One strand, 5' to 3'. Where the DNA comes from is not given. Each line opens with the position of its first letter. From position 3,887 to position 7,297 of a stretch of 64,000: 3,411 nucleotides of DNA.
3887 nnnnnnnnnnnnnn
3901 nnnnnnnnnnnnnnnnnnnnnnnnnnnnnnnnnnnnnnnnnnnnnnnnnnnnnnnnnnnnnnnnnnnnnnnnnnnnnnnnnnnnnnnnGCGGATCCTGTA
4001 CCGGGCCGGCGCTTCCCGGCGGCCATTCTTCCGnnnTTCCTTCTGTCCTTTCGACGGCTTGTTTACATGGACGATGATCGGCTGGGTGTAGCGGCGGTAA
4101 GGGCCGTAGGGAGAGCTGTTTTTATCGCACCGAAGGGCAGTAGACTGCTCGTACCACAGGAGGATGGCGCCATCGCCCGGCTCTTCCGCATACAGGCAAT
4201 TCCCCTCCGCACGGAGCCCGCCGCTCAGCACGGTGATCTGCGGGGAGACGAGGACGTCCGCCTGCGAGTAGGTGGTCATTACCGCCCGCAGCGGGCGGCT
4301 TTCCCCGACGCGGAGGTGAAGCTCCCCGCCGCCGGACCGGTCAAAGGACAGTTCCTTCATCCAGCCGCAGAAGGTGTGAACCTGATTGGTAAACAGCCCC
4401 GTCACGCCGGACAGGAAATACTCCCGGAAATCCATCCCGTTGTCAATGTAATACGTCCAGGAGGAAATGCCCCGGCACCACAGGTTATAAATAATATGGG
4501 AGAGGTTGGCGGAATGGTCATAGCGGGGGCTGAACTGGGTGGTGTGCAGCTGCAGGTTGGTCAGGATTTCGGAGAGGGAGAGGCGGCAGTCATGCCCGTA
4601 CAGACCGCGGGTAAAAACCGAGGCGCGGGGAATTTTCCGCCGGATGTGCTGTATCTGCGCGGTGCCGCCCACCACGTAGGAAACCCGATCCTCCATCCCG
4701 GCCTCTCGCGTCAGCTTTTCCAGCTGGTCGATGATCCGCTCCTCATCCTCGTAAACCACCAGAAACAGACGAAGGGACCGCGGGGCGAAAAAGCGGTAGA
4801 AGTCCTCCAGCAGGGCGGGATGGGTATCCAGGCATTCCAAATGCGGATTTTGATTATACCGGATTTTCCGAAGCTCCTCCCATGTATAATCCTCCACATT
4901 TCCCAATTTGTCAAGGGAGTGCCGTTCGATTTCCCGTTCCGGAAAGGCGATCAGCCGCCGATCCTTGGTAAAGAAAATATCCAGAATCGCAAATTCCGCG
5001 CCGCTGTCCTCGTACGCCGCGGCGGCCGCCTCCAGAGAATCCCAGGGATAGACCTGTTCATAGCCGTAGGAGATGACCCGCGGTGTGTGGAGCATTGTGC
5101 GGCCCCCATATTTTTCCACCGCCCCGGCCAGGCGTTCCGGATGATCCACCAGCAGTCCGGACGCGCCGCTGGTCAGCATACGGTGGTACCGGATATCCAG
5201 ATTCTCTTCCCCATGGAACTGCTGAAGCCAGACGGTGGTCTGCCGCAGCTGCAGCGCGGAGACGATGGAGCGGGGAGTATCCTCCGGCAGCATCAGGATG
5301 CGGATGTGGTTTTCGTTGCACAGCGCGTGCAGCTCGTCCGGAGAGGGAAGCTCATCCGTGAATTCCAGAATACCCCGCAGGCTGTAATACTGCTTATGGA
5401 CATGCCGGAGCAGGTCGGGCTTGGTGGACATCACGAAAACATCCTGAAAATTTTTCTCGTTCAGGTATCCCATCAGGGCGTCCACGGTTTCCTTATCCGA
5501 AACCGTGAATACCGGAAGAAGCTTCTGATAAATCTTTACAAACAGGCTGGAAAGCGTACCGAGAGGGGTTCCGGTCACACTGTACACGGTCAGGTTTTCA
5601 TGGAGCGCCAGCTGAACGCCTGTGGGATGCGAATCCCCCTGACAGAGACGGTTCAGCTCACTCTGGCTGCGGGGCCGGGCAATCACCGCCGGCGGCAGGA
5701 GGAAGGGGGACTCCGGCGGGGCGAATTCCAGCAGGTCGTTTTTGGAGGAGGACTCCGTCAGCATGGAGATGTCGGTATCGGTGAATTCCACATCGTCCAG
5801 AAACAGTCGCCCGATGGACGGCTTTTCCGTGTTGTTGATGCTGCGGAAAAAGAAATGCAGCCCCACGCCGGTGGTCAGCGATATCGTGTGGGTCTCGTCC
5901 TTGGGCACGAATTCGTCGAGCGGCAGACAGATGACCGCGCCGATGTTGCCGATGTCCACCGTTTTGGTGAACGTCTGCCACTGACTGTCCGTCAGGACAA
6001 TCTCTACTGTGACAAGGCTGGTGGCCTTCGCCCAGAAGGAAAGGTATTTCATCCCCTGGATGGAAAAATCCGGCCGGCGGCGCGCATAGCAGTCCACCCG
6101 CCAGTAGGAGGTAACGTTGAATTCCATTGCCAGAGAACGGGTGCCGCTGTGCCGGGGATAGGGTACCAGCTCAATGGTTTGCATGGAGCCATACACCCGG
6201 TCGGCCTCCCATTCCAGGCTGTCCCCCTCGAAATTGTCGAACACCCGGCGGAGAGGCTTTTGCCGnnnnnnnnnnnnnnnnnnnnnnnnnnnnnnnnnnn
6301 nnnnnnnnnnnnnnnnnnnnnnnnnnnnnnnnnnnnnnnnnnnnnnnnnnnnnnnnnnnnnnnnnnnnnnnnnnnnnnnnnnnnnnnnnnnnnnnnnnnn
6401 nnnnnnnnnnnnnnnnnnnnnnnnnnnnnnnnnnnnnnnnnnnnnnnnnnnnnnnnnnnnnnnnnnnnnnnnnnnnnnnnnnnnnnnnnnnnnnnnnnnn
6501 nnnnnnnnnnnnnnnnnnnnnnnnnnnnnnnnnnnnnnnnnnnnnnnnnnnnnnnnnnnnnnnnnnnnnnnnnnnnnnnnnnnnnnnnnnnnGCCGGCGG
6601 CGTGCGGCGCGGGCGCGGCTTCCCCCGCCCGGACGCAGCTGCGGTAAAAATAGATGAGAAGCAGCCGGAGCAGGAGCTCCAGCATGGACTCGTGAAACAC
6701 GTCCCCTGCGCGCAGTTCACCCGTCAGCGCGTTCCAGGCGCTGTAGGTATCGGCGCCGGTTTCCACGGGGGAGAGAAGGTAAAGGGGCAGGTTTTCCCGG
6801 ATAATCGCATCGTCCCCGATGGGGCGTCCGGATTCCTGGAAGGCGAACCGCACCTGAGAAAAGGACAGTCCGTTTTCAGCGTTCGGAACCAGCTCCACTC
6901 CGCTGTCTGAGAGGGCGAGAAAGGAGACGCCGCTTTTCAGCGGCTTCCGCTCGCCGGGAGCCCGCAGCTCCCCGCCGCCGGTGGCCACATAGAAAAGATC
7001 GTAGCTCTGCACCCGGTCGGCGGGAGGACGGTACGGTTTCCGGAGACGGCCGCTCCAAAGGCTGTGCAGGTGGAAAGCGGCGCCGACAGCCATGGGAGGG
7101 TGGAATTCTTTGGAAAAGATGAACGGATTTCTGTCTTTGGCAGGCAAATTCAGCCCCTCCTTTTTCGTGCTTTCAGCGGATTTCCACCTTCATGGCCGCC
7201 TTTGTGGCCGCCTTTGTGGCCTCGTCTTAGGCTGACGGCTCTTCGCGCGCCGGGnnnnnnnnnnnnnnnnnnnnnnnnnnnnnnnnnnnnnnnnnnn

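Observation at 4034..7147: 1037-aa one-component regulator: AraC HTH + CBM-like module + degenerate GDPD-like domain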

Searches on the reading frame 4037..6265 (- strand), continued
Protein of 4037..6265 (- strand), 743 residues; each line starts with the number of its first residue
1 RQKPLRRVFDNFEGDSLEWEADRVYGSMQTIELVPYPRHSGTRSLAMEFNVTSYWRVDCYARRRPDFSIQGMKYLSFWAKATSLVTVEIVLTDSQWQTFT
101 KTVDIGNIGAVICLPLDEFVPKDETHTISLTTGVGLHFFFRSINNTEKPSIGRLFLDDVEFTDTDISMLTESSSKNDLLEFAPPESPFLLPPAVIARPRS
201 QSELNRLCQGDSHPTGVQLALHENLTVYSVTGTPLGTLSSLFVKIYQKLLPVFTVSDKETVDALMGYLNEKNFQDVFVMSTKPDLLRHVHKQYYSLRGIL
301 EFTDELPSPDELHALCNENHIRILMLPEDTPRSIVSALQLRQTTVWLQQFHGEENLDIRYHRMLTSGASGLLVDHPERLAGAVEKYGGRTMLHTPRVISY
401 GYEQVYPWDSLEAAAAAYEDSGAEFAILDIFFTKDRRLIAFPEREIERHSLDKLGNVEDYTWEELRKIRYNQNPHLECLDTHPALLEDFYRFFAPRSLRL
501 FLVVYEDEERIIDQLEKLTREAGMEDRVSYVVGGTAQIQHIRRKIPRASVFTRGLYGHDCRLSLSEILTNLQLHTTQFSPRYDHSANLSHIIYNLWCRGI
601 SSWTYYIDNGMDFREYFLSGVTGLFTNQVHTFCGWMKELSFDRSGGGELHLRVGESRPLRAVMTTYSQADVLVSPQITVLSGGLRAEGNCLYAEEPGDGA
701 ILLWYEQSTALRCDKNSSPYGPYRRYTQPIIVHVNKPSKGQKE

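Call 55: fold_search(model_id=the predicted structure, library=pdb)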
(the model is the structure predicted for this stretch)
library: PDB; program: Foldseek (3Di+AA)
matches with E <= 10: 1659; with E <= 0.001: 166
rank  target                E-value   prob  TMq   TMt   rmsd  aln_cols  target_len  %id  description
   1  4r7o_G                6.4e-14  1.00  0.28  0.73   3.8       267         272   18  Crystal Structure of Putative Glycerophosphoryl Diester Phosphodiesterasefrom Bacillus anthraci (released 2014-09-10)
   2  2pz0_B                7.6e-14  1.00  0.29  0.86   2.1       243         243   18  Crystal structure of Glycerophosphodiester Phosphodiesterase (GDPD) from T. tengcongensis (released 2008-04-01)
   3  2pz0_A                7.6e-14  1.00  0.29  0.87   2.2       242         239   18  Crystal structure of Glycerophosphodiester Phosphodiesterase (GDPD) from T. tengcongensis (released 2008-04-01)
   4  4r7o_A                1.8e-13  1.00  0.29  0.73   3.5       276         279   16  Crystal Structure of Putative Glycerophosphoryl Diester Phosphodiesterasefrom Bacillus anthraci (released 2014-09-10)
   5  4r7o_C                2.3e-13  1.00  0.29  0.72   3.4       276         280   16  Crystal Structure of Putative Glycerophosphoryl Diester Phosphodiesterasefrom Bacillus anthraci (released 2014-09-10)
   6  4r7o_F                2.8e-13  1.00  0.28  0.73   3.8       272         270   16  Crystal Structure of Putative Glycerophosphoryl Diester Phosphodiesterasefrom Bacillus anthraci (released 2014-09-10)
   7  5t9b                  3.1e-13  1.00  0.29  0.79   2.4       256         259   16  Crystal structure of B. subtilis 168 GlpQ in complex with glycerol-3-phosphate (5 minute soak) (released 2016-11-02)
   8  5t91                  7.6e-13  1.00  0.29  0.79   2.7       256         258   16  Crystal structure of B. subtilis 168 GlpQ in complex with bicine (released 2016-11-02)
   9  4r7o_E                1.0e-12  1.00  0.28  0.71   3.9       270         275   16  Crystal Structure of Putative Glycerophosphoryl Diester Phosphodiesterasefrom Bacillus anthraci (released 2014-09-10)
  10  5t9c                  1.3e-12  1.00  0.28  0.75   3.0       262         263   16  Crystal structure of B. subtilis 168 GlpQ in complex with glycerol-3-phosphate (1 hour soak) (released 2016-11-02)
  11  9eul                  1.3e-12  1.00  0.21  0.39  16.4       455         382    9  Cryo-EM structure of Staphylococcus aureus bacteriophage phi812 central spike protein - knob and petal domains (released 2025-04-09)
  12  2oog_D                2.0e-12  1.00  0.28  0.74   3.4       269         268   15  Crystal structure of glycerophosphoryl diester phosphodiesterase from Staphylococcus aureus (released 2007-02-06)
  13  2oog_A                2.8e-12  1.00  0.28  0.72   3.6       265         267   15  Crystal structure of glycerophosphoryl diester phosphodiesterase from Staphylococcus aureus (released 2007-02-06)
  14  3l12_A                3.3e-12  1.00  0.29  0.69   3.0       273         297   16  Crystal structure of Putative glycerophosphoryl diester phosphodiesterase (YP_165505.1) from Silicibacter pomeroyi DSS (released 2009-12-29)
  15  3l12_B                1.0e-11  1.00  0.28  0.67   3.4       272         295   18  Crystal structure of Putative glycerophosphoryl diester phosphodiesterase (YP_165505.1) from Silicibacter pomeroyi DSS (released 2009-12-29)
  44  1v0a                  2.8e-09  1.00  0.18  0.71   3.2       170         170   15  Family 11 Carbohydrate-Binding Module of cellulosomal cellulase Lic26A-Cel5E of Clostridium thermocellum (released 2005-01-12)
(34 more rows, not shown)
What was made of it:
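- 5762..6250 (-): aa 300-462: CBM11-like beta-jelly-roll module (motifs WRVD.Y, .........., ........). Foldseek 1v0a E=2.8e-9, TM 0.71 (call 55).
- On GDPD (PF03009) glycerophosphodiester phosphodiesterases: Foldseek TM 0.87 (call 55).
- On CAZy CBM family 11: 1v0a: Foldseek E=2.8e-9, TM 0.71 over 170 columns (call 55).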

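Call 63: find_encoding_contigs(protein=P0008, flank=10000, max_places=2)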
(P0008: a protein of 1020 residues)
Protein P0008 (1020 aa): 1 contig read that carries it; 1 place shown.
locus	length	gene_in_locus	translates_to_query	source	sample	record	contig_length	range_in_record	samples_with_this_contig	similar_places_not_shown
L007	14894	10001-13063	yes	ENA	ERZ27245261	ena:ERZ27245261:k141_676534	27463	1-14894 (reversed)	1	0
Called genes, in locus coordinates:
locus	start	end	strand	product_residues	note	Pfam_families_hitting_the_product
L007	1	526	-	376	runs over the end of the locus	PF05816:TelA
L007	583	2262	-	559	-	PF13531:SBP_bac_11, PF00092:VWA, PF13519:VWA_2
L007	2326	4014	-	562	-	PF13531:SBP_bac_11, PF00092:VWA, PF13519:VWA_2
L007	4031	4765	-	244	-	-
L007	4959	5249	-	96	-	-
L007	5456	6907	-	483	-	PF00512:HisKA, PF02518:HATPase_c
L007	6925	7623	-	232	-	PF00072:Response_reg, PF00486:Trans_reg_C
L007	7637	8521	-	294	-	PF02557:VanY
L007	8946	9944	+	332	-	PF00722:Glyco_hydro_16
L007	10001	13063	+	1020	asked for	PF12833:HTH_18, PF00165:HTH_AraC, PF03009:GDPD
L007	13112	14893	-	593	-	?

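Call 64: find_encoding_contigs(protein=P0051, flank=10000, max_places=2)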
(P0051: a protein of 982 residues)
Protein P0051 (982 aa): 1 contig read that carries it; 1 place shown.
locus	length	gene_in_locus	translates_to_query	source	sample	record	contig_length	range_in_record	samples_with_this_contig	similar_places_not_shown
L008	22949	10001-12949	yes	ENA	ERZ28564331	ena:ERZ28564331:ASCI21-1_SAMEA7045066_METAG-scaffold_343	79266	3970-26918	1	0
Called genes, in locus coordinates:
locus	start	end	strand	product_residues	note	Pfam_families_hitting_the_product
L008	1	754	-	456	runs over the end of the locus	PF00285:Citrate_synt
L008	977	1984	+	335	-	PF08486:SpoIID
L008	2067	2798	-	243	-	PF00483:NTP_transferase (weak), PF12804:NTP_transf_3 (weak)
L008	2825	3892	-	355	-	PF00266:Aminotran_5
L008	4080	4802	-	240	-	PF04542:Sigma70_r2, PF04545:Sigma70_r4, PF01381:HTH_3 (weak)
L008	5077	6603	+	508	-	-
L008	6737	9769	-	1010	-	PF00165:HTH_AraC (faint), PF12833:HTH_18, PF03009:GDPD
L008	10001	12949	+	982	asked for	PF03009:GDPD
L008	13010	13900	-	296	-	PF09997:DUF2238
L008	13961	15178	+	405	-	PF03977:OAD_beta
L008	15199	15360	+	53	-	-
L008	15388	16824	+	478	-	PF00587:tRNA-synt_2b, PF03129:HGTP_anticodon, PF09180:ProRS-C_1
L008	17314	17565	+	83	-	-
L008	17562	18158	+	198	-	PF00160:Pro_isomerase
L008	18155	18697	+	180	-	-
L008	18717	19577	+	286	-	PF00160:Pro_isomerase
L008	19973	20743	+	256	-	PF00561:Abhydrolase_1, PF12146:Hydrolase_4, PF12697:Abhydrolase_6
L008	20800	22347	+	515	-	PF08245:Mur_ligase_M, PF02875:Mur_ligase_C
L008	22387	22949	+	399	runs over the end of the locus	PF01820:Dala_Dala_lig_N, PF02786:CPSase_L_D2 (weak), PF07478:Dala_Dala_lig_C, PF02222:ATP-grasp (faint)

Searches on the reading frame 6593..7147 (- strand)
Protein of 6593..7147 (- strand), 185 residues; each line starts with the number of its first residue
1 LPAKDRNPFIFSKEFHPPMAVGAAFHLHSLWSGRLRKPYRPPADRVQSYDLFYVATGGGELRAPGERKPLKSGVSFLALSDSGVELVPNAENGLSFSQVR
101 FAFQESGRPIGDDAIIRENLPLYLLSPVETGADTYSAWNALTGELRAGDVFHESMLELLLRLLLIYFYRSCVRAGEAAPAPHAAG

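Call 49: search_solved_structures(query=A4, max_evalue=10)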
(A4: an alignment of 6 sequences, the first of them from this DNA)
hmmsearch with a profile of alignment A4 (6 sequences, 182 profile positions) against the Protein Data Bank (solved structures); distinct sequences matched with E-value up to 10: 11.
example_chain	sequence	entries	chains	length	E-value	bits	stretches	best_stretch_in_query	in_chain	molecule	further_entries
7zvm_A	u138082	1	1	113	4.3e-06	29.5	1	36-102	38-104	Mannose-6-phosphate isomerase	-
7zvy_G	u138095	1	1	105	5.9e-06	29.1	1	36-103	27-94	Cupin_2 domain-containing protein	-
7zvy_E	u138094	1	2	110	6.7e-06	28.9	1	36-103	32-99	Cupin_2 domain-containing protein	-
7zvy_B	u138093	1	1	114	7.4e-06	28.8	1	36-103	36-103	Cupin_2 domain-containing protein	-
7zvy_A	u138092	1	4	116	7.7e-06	28.7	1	36-103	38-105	Cupin_2 domain-containing protein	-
4mv2_A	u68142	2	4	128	6.4e-05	25.7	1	36-104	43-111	plu4264 | plu4264 protein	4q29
4rd7_A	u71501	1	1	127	0.0052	19.5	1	39-100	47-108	Cupin 2 conserved barrel domain protein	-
1o4t_A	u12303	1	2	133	0.06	16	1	45-95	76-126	putative oxalate decarboxylase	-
5uqp_A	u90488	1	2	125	0.67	12.6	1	28-98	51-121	Cupin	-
6nwh_A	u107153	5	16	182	0.86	12.3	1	50-98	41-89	Transcriptional regulator BgaR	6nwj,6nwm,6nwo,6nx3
6a55_A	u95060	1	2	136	1.6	11.4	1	49-98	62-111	Novel protein with potential Cupin domain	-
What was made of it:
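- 6617..7126 (-): aa 8-177: AraC-type cupin domain plus helical linker (classical AraC sensor/dimerisation module). Cupin structures at E about 4e-6 (call 49).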
